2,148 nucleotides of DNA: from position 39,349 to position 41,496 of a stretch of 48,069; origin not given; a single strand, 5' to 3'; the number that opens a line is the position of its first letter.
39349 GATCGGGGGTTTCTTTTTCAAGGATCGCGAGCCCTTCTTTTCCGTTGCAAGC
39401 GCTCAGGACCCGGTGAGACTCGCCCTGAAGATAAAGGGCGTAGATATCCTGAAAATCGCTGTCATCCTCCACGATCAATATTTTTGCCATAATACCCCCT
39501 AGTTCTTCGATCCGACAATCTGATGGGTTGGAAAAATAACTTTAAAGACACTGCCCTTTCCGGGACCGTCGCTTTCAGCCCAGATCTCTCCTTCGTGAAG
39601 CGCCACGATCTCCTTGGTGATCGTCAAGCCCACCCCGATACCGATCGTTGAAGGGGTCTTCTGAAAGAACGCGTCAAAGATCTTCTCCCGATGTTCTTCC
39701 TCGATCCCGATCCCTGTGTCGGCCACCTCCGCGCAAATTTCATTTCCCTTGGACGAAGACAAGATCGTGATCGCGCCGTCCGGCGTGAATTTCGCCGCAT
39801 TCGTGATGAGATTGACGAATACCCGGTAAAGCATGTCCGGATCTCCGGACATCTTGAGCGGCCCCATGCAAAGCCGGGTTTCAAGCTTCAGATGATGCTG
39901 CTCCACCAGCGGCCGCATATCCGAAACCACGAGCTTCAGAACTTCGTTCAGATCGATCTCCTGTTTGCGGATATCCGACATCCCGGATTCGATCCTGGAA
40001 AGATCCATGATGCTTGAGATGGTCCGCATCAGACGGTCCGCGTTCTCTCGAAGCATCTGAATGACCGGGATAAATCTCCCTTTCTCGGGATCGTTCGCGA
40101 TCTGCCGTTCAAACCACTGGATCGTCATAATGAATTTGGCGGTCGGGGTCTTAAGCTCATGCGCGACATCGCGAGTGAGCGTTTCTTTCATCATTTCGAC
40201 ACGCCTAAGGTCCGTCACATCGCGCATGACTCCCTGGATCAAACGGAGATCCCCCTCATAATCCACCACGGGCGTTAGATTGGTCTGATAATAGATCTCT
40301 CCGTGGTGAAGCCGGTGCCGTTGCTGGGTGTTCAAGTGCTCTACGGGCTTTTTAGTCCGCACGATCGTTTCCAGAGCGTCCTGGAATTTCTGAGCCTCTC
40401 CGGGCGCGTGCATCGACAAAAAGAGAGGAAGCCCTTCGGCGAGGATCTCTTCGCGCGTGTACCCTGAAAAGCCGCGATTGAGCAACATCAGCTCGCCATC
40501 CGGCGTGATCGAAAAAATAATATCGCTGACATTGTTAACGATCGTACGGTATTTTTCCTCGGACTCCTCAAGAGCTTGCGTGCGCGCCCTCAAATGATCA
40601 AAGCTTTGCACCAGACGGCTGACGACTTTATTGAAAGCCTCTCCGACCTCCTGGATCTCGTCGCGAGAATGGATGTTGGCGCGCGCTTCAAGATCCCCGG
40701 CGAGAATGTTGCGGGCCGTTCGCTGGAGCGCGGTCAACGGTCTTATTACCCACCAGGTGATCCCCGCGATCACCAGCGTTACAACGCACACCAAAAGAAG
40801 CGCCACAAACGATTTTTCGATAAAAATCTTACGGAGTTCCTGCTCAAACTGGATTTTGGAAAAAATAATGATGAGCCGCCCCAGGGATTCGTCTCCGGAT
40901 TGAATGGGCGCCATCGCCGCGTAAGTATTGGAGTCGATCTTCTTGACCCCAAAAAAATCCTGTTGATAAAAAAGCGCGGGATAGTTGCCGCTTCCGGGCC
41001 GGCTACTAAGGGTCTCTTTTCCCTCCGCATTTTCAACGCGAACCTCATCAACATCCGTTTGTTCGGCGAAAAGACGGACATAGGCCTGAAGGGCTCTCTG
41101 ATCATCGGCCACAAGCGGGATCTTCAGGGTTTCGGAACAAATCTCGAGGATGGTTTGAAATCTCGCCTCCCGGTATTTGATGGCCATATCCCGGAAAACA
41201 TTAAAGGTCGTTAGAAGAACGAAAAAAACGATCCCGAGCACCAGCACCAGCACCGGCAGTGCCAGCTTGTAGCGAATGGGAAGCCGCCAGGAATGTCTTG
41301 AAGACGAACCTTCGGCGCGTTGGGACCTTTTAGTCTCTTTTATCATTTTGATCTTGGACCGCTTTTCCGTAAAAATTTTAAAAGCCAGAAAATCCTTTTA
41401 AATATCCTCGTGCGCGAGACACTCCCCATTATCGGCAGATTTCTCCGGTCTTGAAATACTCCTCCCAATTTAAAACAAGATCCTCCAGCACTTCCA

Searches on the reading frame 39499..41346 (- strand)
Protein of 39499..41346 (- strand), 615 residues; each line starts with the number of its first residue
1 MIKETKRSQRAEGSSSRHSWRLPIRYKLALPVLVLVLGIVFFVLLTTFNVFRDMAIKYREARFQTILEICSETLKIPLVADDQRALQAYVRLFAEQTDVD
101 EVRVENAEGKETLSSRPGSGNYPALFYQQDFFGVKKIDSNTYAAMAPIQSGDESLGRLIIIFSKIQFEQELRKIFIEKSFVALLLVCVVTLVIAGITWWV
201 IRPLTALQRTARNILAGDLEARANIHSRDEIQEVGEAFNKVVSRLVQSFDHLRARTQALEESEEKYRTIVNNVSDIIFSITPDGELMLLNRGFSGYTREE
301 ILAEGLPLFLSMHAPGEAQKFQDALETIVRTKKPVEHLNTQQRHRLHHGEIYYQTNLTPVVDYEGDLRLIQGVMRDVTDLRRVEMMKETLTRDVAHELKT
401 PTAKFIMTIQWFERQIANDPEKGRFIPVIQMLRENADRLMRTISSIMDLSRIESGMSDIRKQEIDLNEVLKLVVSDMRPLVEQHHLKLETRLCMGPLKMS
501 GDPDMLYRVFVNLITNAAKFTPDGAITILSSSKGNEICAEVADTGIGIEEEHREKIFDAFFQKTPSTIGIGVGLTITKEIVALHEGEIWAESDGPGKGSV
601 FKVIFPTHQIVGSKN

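Call 54: search_protein_families(library=pfam, proteins=[window:39499-41346:-], max_evalue=0.00001)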
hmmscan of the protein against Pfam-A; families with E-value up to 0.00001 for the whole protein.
window:39499-41346:- (615 aa): 5 families
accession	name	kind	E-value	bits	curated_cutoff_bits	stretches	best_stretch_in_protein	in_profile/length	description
PF02518.31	HATPase_c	-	4.6e-24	85.4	26.4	1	501-607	1-109/111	Histidine kinase-, DNA gyrase B-, and HSP90-like ATPase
PF00672.30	HAMP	-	4.8e-12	46.5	25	1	196-246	2-52/53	HAMP domain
PF08448.16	PAS_4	-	9.3e-10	39.2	23.1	1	271-382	2-110/110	PAS fold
PF00512.31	HisKA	-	2.3e-08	34.4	26.9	1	387-455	2-66/66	His Kinase A (phospho-acceptor) domain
PF00989.32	PAS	-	5.2e-07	30.1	22.6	1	264-377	1-113/113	PAS fold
